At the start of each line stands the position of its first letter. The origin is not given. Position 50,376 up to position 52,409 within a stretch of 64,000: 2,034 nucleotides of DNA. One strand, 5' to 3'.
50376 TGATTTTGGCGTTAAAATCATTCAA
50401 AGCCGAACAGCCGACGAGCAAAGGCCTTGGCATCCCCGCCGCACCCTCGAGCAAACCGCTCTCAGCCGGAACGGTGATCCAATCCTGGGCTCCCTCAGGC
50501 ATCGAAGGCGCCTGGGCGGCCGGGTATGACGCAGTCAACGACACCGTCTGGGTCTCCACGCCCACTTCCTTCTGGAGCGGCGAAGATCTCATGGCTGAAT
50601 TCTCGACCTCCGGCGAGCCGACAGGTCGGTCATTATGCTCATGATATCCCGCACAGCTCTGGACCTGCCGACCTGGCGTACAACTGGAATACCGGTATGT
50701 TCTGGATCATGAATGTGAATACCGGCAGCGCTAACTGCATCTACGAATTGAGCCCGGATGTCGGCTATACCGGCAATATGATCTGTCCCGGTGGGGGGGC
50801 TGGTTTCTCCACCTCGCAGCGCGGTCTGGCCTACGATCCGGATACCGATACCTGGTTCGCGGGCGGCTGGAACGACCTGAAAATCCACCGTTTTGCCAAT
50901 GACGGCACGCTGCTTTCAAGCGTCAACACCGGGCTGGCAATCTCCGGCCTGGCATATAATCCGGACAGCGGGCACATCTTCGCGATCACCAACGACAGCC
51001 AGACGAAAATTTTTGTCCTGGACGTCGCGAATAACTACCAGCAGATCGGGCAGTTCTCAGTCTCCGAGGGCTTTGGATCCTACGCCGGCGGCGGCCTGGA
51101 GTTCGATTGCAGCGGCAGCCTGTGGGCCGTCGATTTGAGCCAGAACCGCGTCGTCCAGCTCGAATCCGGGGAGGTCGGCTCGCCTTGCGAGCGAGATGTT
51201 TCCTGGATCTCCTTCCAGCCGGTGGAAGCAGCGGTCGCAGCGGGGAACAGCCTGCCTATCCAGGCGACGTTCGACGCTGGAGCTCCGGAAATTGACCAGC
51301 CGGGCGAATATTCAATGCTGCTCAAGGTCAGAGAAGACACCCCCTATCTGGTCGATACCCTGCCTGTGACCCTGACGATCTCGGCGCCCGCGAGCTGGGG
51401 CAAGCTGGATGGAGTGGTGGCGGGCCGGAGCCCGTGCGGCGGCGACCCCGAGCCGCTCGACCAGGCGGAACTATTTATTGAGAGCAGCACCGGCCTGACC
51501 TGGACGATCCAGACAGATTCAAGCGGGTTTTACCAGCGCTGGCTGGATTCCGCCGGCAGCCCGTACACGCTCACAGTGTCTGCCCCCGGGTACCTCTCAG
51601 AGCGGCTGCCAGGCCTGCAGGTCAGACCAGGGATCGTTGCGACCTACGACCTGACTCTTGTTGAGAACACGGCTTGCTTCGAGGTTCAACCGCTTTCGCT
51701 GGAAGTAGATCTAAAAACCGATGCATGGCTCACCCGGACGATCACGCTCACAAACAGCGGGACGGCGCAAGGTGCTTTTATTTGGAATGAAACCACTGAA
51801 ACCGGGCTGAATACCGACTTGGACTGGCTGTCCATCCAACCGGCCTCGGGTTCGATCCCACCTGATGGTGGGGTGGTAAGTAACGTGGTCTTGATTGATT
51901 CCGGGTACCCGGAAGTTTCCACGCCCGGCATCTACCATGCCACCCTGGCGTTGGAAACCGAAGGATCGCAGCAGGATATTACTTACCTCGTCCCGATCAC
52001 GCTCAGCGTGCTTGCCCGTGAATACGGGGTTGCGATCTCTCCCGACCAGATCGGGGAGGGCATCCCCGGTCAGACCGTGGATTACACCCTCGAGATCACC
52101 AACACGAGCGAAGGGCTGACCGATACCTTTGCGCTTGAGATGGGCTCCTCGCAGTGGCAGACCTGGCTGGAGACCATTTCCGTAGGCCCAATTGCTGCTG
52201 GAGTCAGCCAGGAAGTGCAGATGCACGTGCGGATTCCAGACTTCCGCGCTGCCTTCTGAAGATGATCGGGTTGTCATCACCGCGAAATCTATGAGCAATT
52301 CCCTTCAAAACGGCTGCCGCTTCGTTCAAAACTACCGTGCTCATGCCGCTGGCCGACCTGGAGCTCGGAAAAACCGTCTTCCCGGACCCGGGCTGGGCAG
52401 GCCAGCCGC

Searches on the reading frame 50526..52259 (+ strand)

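Call 57: search_protein_families(library=pfam, proteins=[window:50526-52259:+], max_evalue=0.0001)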
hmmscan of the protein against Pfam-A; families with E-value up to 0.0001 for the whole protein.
window:50526-52259:+ (577 aa): 1 family
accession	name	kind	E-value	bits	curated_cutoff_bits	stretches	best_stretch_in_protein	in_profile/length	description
PF13620.12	CarboxypepD_reg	-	3.2e-09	37.4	32.3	1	309-378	12-81/82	Carboxypeptidase regulatory-like domain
